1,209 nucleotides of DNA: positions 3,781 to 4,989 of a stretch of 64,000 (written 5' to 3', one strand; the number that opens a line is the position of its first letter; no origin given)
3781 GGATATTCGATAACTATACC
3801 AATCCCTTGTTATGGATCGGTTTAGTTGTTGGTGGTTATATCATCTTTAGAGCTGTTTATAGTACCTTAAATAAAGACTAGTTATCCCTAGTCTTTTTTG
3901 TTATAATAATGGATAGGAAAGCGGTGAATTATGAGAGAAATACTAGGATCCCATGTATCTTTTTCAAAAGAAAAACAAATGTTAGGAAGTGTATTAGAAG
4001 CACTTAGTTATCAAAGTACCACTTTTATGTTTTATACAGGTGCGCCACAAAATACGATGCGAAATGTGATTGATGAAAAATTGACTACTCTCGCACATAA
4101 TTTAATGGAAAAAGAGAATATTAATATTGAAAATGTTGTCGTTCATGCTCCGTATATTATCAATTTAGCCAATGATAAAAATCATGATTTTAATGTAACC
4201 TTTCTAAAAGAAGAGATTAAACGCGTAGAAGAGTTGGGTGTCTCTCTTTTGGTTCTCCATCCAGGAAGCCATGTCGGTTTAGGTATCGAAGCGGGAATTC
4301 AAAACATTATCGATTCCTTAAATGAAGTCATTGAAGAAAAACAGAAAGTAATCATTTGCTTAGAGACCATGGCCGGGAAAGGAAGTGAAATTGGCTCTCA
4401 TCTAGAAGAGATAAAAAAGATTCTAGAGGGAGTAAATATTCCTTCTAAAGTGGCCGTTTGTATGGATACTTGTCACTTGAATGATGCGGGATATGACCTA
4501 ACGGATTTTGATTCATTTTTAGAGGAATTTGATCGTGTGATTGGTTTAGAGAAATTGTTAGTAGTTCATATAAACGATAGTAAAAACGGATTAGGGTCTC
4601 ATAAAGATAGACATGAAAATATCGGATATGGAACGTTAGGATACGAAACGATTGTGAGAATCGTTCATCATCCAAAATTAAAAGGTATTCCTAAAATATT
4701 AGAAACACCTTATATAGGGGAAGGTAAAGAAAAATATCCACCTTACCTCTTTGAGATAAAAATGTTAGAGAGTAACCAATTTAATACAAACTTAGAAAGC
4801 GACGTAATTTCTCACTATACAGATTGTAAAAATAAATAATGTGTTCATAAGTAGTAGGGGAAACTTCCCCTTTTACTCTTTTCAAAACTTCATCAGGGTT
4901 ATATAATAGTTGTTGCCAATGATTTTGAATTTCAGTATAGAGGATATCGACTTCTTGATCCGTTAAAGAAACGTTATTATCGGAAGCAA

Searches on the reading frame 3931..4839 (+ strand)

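Call 67: search_protein_families(library=pfam, proteins=[window:3931-4839:+], max_evalue=0.0001)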
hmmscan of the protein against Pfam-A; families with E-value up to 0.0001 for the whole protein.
window:3931-4839:+ (302 aa): 1 family
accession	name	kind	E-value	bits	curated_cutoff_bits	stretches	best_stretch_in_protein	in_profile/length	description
PF01261.30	AP_endonuc_2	-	2.5e-51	175.2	31.1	1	30-263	10-233/249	Xylose isomerase-like TIM barrel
